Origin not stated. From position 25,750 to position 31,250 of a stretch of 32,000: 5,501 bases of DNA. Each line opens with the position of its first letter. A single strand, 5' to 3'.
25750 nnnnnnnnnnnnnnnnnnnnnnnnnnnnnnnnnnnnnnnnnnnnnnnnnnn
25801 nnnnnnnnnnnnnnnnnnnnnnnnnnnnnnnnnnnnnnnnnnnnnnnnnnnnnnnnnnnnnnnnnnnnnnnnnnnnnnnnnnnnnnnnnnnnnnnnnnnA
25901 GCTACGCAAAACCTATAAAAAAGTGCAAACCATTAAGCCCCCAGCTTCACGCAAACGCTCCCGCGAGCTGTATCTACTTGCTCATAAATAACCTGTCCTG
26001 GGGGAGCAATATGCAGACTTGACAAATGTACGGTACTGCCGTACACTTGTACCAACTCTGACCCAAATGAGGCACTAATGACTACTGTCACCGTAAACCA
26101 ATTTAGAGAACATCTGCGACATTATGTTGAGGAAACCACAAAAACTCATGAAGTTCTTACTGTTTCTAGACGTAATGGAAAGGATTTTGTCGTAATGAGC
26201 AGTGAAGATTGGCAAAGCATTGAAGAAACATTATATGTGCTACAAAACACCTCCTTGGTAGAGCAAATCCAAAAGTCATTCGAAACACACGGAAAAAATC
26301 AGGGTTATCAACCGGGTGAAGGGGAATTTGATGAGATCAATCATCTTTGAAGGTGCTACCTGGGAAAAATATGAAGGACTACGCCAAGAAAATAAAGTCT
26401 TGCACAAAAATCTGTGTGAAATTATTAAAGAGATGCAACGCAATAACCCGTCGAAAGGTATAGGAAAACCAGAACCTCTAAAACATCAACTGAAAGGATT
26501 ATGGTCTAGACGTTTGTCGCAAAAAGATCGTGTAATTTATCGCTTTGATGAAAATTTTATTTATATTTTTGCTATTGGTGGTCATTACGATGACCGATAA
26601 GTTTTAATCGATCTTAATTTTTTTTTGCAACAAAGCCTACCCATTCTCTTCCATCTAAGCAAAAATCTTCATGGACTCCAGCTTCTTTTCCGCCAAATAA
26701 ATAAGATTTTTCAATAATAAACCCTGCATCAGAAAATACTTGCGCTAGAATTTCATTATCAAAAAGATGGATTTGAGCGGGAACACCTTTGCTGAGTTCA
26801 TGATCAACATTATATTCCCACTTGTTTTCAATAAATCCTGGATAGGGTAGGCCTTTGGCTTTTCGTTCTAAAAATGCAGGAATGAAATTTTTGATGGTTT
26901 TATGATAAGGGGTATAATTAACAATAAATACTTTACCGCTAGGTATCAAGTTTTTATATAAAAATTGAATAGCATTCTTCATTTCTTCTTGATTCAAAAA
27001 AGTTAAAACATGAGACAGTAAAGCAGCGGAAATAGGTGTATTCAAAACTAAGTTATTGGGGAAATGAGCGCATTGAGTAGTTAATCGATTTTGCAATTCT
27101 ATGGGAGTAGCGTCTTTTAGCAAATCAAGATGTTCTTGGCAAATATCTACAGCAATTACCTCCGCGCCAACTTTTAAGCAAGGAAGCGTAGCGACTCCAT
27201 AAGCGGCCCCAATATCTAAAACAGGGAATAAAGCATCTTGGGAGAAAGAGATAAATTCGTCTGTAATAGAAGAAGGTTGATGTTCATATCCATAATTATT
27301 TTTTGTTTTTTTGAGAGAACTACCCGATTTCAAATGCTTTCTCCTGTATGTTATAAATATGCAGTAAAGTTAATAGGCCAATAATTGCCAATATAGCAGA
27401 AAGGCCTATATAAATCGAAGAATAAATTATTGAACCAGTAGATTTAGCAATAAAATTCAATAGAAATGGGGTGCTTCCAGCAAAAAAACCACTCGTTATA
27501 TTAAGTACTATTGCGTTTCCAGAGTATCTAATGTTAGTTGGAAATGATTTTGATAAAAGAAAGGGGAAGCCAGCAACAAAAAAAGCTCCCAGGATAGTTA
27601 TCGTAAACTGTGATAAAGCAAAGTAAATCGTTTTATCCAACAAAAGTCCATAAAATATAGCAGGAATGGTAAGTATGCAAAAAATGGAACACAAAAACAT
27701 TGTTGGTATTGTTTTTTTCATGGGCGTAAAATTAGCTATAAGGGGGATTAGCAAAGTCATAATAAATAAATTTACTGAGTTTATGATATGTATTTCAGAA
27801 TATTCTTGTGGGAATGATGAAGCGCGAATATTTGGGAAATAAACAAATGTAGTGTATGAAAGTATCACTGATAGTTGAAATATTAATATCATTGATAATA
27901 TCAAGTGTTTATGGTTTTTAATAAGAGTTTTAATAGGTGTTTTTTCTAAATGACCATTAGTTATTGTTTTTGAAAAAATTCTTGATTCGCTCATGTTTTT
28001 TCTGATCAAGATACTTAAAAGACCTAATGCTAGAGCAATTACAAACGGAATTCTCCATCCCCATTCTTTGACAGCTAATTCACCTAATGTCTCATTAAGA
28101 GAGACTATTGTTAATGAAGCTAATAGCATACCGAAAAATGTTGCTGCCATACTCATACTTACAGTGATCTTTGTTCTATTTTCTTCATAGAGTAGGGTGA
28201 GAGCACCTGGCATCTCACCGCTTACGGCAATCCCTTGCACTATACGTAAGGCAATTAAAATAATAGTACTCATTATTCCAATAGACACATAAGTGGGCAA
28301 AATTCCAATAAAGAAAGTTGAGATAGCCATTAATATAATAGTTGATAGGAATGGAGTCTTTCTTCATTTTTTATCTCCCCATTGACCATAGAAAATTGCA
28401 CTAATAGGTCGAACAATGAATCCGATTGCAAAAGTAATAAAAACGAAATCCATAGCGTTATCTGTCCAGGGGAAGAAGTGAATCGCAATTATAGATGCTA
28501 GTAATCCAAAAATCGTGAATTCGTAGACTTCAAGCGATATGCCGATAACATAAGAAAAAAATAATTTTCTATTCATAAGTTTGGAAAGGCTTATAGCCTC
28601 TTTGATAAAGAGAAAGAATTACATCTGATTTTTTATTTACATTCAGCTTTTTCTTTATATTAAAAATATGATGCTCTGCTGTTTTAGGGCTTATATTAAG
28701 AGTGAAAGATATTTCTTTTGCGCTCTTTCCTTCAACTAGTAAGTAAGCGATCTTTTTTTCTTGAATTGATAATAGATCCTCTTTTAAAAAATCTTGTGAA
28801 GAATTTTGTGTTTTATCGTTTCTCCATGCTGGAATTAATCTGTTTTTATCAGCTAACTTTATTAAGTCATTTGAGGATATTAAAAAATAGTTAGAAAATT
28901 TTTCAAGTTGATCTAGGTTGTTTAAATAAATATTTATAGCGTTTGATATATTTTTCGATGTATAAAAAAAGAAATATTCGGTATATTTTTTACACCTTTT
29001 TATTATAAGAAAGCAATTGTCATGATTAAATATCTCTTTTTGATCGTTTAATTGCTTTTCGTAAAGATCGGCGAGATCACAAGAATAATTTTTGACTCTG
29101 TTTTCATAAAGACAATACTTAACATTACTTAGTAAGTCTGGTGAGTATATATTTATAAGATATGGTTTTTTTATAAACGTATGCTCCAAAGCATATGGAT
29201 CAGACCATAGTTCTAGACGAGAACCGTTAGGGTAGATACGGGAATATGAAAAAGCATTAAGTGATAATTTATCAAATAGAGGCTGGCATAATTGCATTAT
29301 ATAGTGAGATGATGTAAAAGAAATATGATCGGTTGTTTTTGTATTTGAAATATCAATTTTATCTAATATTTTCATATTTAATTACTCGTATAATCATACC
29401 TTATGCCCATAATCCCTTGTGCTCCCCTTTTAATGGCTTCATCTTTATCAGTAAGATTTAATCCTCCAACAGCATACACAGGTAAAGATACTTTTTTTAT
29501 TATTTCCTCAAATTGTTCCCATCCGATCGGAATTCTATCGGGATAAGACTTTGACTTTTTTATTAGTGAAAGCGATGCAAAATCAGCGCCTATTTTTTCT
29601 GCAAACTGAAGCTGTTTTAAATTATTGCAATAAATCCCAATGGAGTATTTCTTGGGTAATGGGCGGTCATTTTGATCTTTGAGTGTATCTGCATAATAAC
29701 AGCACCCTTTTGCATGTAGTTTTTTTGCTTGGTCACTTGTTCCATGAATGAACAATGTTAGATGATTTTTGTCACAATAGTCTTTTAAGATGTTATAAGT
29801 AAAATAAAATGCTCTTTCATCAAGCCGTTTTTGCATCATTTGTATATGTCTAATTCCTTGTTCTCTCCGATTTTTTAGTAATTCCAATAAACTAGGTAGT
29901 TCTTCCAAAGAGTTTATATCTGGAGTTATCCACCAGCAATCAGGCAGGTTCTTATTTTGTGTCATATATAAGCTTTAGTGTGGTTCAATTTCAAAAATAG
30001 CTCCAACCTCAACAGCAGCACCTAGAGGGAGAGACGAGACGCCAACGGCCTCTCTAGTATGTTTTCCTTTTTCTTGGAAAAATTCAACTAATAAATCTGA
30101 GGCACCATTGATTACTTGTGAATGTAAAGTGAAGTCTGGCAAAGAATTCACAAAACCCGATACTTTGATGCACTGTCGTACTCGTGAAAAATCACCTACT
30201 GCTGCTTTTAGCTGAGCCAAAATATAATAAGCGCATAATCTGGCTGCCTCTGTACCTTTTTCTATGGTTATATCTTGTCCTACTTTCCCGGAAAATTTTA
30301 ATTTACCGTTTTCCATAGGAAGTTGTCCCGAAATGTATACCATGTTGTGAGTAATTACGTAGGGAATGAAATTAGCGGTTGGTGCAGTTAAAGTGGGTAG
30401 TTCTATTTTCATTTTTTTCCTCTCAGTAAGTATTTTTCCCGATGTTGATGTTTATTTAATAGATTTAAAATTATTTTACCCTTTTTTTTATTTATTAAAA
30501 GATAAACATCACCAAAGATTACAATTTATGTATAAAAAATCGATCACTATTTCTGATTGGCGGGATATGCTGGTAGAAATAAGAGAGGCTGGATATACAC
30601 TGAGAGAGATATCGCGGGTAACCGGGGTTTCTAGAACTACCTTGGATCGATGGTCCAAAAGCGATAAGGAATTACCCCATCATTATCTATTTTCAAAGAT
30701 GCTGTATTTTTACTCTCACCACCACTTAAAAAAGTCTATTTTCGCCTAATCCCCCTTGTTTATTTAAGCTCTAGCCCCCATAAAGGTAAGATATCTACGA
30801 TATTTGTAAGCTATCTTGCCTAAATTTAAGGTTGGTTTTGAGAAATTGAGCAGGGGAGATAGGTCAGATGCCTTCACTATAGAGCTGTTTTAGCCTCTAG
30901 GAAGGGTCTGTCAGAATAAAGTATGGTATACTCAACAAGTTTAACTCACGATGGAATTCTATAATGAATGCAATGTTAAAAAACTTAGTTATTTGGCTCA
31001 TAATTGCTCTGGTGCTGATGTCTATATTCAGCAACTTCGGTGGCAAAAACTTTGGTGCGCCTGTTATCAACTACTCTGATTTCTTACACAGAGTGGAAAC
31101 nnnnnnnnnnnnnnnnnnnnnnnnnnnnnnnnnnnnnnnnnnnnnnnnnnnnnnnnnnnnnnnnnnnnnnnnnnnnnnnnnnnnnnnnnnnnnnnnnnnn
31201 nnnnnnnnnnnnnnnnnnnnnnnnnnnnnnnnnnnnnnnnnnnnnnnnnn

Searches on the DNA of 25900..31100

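Call 100: search_rna_families(source=window, start=25900, end=31100, threshold=evalue, max_evalue=1)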
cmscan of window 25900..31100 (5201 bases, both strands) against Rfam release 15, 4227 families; matches with E-value up to 1: 2.
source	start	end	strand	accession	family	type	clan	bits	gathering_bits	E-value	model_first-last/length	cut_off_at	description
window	26720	26798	-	RF00581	SNORD12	Gene; snRNA; snoRNA; CD-box;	CL00044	22.8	43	0.37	1-90/90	no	Small nucleolar SNORD12/SNORD106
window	26556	26600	-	RF00032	Histone3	Cis-reg;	-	17.8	34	0.45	1-46/46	no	Histone 3' UTR stem-loop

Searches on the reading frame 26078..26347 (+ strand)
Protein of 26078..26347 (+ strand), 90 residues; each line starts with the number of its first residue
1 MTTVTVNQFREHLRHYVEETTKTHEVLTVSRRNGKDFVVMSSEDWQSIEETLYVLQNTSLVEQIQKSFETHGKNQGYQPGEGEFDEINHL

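Call 5: search_protein_families(library=pfam, proteins=[window:26078-26347:+], max_evalue=0.01)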
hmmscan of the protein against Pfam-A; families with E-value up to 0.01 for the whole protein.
window:26078-26347:+ (90 aa): 1 family
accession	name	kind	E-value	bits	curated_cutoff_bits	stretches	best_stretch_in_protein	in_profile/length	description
PF02604.26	PhdYeFM_antitox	-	5.2e-15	55.4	29.8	1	1-66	1-66/74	Antitoxin Phd_YefM, type II toxin-antitoxin system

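Call 6: search_protein_families(library=ncbifam, proteins=[window:26078-26347:+], max_evalue=0.01)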
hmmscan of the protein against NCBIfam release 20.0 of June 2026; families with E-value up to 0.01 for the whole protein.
window:26078-26347:+ (90 aa): 2 families
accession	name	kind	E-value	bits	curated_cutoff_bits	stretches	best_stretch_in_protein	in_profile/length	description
TIGR01552.1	phd_fam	subfamily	7.5e-11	41.2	20.8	1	3-55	1-52/53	type II toxin-antitoxin system prevent-host-death family antitoxin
NF008499.0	PRK11409.1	equivalog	3e-08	33.7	121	1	1-70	1-70/83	YoeB-YefM toxin-antitoxin system antitoxin YefM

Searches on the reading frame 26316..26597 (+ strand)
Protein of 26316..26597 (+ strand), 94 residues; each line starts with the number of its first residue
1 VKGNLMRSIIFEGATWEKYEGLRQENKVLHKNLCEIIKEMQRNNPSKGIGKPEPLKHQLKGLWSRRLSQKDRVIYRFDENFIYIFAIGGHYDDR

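Call 5: search_protein_families(library=pfam, proteins=[window:26316-26597:+], max_evalue=0.01)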
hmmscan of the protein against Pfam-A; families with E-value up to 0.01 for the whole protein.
window:26316-26597:+ (94 aa): 1 family
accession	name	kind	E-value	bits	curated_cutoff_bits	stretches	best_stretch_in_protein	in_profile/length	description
PF06769.20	YoeB_toxin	-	2.2e-21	76.1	27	1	11-91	1-80/80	YoeB-like toxin of bacterial type II toxin-antitoxin system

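Call 6: search_protein_families(library=ncbifam, proteins=[window:26316-26597:+], max_evalue=0.01)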
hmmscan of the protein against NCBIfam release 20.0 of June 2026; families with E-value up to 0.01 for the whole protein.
window:26316-26597:+ (94 aa): 2 families
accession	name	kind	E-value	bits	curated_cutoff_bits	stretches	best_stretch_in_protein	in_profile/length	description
TIGR02116.1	toxin_Txe_YoeB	equivalog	3e-19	69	51.8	1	12-91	2-80/80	Txe/YoeB family addiction module toxin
TIGR00053.1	TIGR00053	subfamily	0.0059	17.2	87.25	1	22-90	17-87/92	YafQ family addiction module toxin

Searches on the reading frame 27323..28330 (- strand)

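Call 5: search_protein_families(library=pfam, proteins=[window:27323-28330:-], max_evalue=0.01)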
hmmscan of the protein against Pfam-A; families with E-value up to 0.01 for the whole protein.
window:27323-28330:- (336 aa): 1 family
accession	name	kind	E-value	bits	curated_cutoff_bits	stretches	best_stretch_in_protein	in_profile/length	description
PF07690.21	MFS_1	-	2.4e-12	46.9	33.4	1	5-283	64-341/347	Major Facilitator Superfamily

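Call 6: search_protein_families(library=ncbifam, proteins=[window:27323-28330:-], max_evalue=0.01)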
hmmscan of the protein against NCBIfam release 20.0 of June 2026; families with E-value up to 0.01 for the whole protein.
window:27323-28330:- (336 aa): 7 families
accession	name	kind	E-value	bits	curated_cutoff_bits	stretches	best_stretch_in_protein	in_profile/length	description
TIGR00883.1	2A0106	subfamily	4.6e-47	161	443.45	1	1-315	75-399/400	metabolite/H+ symporter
NF007927.0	PRK10642.1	equivalog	1.4e-28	99.9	544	1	1-327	106-440/500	glycine betaine/L-proline transporter ProP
NF007710.0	PRK10406.1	subfamily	1.8e-24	86.6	550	1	1-322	103-423/432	MFS family transporter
NF007414.0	PRK09952.1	equivalog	2.5e-23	82.6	538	1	1-317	104-427/438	shikimate transporter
NF011656.1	PRK15075.1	subfamily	9.2e-22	77.5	445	1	1-324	88-413/419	tricarballylate/proton symporter TcuC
TIGR00891.1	2A0112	subfamily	1.2e-07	31.2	552.9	1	23-168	101-229/405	sialate:H+ symport family MFS transporter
NF003024.0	PRK03893.1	subfamily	1.3e-05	24.2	604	1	6-218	96-287/497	sialate:H+ symport family MFS transporter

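Call 79: search_protein_families(library=padloc, proteins=[window:27323-28330:-], max_evalue=0.001)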
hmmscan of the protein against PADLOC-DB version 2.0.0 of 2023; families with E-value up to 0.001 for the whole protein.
window:27323-28330:- (336 aa): 0 families

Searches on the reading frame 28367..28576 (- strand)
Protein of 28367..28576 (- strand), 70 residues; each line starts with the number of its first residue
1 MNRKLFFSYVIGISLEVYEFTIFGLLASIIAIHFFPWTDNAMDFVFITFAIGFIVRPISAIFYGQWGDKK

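Call 5: search_protein_families(library=pfam, proteins=[window:28367-28576:-], max_evalue=0.01)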
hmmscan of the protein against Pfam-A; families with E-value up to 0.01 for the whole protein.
window:28367-28576:- (70 aa): 0 families

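Call 6: search_protein_families(library=ncbifam, proteins=[window:28367-28576:-], max_evalue=0.01)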
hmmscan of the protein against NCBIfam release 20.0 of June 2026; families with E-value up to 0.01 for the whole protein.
window:28367-28576:- (70 aa): 6 families
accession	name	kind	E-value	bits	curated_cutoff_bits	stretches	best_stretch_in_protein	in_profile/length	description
TIGR00883.1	2A0106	subfamily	1.1e-10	41.2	443.45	1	12-69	1-61/400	metabolite/H+ symporter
NF011656.1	PRK15075.1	subfamily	3.3e-10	39.4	445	1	7-69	10-74/419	tricarballylate/proton symporter TcuC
NF007927.0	PRK10642.1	equivalog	1.6e-08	33.8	544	1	8-69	29-92/500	glycine betaine/L-proline transporter ProP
NF007414.0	PRK09952.1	equivalog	4e-08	32.4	538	1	3-69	21-90/438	shikimate transporter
NF000780.0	PRK00052.4-1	equivalog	0.0032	16.7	547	1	9-60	24-74/327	prolipoprotein diacylglyceryl transferase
NF007710.0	PRK10406.1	subfamily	0.0089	15.1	550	1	12-70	30-90/432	MFS family transporter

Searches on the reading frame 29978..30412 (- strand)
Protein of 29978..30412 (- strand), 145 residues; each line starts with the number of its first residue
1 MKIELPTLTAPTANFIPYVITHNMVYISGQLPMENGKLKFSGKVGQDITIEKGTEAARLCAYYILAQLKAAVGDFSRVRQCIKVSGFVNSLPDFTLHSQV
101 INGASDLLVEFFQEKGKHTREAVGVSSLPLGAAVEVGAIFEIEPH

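Call 5: search_protein_families(library=pfam, proteins=[window:29978-30412:-], max_evalue=0.01)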
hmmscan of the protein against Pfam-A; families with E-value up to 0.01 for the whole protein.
window:29978-30412:- (145 aa): 2 families
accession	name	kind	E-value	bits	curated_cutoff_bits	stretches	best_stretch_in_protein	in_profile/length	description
PF14588.11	YjgF_endoribonc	-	2.4e-26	92.7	35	1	3-132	9-138/148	YjgF/chorismate_mutase-like, putative endoribonuclease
PF01042.26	Ribonuc_L-PSP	-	8.5e-15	55.3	27.3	1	10-139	6-118/121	Endoribonuclease L-PSP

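Call 6: search_protein_families(library=ncbifam, proteins=[window:29978-30412:-], max_evalue=0.01)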
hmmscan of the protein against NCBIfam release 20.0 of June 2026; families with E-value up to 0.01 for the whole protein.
window:29978-30412:- (145 aa): 1 family
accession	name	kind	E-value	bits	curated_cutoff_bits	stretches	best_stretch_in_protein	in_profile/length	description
TIGR00004.1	TIGR00004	subfamily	1.7e-09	37.9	106.25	1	10-140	9-123/125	Rid family detoxifying hydrolase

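Call 70: search_dna_similar(query=window:29978-30412:-, collection=plasmids, mode=protein, max_evalue=1e-10, max_rows=15)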
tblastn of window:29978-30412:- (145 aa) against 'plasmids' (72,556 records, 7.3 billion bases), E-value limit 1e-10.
Records with a match: 437; places in all: 488; records where one place covers at least 80% of the query: 432.
Best place of each record, by identity: <60% 437.
By first word of the organism name: Rhizobium 176; Sinorhizobium 53; Ensifer 18; Agrobacterium 14; Aminobacter 10; Paraburkholderia 10; Cupriavidus 10; Caballeronia 9; Phyllobacterium 8; Burkholderia 8; and 56 more.
By predicted mobility (MOB-suite, as given by PLSDB): non-mobilizable 264; conjugative 113; mobilizable 60.
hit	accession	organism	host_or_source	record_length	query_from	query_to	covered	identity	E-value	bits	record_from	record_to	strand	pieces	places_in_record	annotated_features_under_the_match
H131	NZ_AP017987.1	Aminobacter sp. SS-2016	Lotus japoicus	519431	1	142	98%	56.6%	1e-44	162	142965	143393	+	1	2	RidA family protein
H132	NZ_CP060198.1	Aminobacter sp. MDW-2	cell culture,soil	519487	1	142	98%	56.6%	1e-44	162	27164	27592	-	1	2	RidA family protein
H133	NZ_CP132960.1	Aminobacter niigataensis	cell culture,sediment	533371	1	142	98%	56.6%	1e-44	162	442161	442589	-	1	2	RidA family protein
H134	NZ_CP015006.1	Aminobacter aminovorans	cell culture,soil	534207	1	142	98%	56.6%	1e-44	162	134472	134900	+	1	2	RidA family protein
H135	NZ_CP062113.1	Aminobacter sp. SR38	bacterial pure culture,soil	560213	1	142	98%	56.6%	1e-44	162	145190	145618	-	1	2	RidA family protein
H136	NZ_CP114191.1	Aminobacter sp. NyZ550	-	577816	1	142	98%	56.6%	1e-44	162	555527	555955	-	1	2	RidA family protein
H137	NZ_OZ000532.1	Shinella sp. WSC3-e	-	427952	1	142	98%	55.9%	2e-43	158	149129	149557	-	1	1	RidA family protein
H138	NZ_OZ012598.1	Shinella sp. WSD5-1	-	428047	1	142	98%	55.9%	2e-43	158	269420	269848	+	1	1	RidA family protein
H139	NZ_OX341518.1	Aminobacter niigataensis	-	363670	1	142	98%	55.9%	2e-43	158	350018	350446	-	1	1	RidA family protein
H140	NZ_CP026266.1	Aminobacter sp. MSH1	bacterial isolate,soil from courtyard ...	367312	1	142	98%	55.9%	2e-43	158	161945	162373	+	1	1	RidA family protein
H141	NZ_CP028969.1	Aminobacter sp. MSH1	Soil,Dichlobenil-treated soil sampled ...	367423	1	142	98%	55.9%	2e-43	158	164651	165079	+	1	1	RidA family protein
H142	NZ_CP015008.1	Aminobacter aminovorans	cell culture,soil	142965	1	142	98%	55.9%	3e-43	158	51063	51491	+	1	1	RidA family protein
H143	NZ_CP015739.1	Shinella sp. HZN7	-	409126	1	142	98%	55.9%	9e-43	156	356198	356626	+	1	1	RidA family protein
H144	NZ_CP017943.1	Phyllobacterium zundukense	Oxytropis triphylla,cell culture,root ...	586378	1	142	98%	55.2%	5e-43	157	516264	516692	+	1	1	RidA family protein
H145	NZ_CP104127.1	Sinorhizobium sp. M103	Phaseolus vulgaris,cell ...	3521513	1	142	98%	54.9%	2e-46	167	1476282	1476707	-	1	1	none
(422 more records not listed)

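Call 78: search_solved_structures(query=window:29978-30412:-, max_evalue=0.001, show_alignments=1)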
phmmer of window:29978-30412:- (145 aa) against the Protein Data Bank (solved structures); distinct sequences matched with E-value up to 0.001: 4.
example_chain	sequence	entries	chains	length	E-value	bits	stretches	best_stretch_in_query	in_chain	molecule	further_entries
3d01_A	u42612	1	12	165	4.1e-42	146.8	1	4-143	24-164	Uncharacterized protein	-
9bk9_A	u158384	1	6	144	1.5e-28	103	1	14-144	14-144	Rid family protein PA0814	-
2otm_A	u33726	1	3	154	1.9e-24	89.7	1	3-131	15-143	Hypothetical protein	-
9bkb_A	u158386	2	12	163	7.1e-19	71.6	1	23-141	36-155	Rid family protein ACIAD3089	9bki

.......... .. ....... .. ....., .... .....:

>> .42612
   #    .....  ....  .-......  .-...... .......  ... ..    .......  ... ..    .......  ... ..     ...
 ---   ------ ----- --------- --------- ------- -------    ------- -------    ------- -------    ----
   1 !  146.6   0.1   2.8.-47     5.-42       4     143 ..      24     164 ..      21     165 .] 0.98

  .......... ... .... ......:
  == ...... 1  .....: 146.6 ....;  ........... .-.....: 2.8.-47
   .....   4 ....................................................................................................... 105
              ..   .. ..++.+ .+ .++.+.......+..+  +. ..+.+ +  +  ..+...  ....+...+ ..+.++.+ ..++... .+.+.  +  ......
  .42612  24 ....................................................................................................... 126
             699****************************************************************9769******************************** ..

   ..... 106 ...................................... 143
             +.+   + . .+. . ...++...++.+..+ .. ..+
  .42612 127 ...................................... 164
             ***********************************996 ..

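Call 79: search_protein_families(library=padloc, proteins=[window:29978-30412:-], max_evalue=0.001)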
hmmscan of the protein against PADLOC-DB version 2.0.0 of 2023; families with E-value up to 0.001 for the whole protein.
window:29978-30412:- (145 aa): 0 families

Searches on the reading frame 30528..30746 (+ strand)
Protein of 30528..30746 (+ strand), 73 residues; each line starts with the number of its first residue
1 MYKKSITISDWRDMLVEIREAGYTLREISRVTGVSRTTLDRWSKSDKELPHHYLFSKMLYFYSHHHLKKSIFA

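Call 5: search_protein_families(library=pfam, proteins=[window:30528-30746:+], max_evalue=0.01)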
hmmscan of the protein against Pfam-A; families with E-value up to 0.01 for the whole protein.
window:30528-30746:+ (73 aa): 6 families
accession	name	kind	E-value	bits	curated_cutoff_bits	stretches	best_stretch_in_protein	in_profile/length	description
PF13384.12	HTH_23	-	7.3e-05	22.9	24.6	1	14-44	10-39/50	Homeodomain-like domain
PF13551.12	HTH_29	-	0.001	19.6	28.1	1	18-44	8-34/64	Winged helix-turn helix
PF12728.13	HTH_17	-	0.0015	19.2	27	1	23-66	2-42/51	Helix-turn-helix domain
PF13518.12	HTH_28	-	0.0025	18.3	25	1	21-42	11-32/52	Helix-turn-helix domain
PF13411.12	MerR_1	-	0.0031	18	21.6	1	23-67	1-43/69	MerR HTH family regulatory protein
PF01381.28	HTH_3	-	0.0032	17.9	23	1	18-42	4-29/55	Helix-turn-helix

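Call 6: search_protein_families(library=ncbifam, proteins=[window:30528-30746:+], max_evalue=0.01)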
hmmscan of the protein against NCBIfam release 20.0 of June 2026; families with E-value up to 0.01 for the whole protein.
window:30528-30746:+ (73 aa): 2 families
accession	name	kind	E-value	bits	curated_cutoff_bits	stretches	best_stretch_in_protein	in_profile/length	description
NF038310.1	lysogeny_AimR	equivalog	0.0041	16.2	70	1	17-66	4-53/365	AimR family lysis-lysogeny pheromone receptor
NF033545.0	transpos_IS630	equivalog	0.0043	16.5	100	1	15-44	5-34/299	IS630 family transposase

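Call 69: search_dna_similar(query=window:30528-30746:+, collection=plasmids, mode=protein, max_evalue=0.01, max_rows=15)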
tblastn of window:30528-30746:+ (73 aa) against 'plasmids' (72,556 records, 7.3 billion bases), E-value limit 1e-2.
No match.

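Call 79: search_protein_families(library=padloc, proteins=[window:30528-30746:+], max_evalue=0.001)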
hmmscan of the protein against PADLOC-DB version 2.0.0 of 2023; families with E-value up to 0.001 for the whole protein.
window:30528-30746:+ (73 aa): 1 family
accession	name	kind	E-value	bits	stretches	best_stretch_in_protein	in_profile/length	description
PDLC04133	mad1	-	6.6e-05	21.1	1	22-47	5-30/60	mads_1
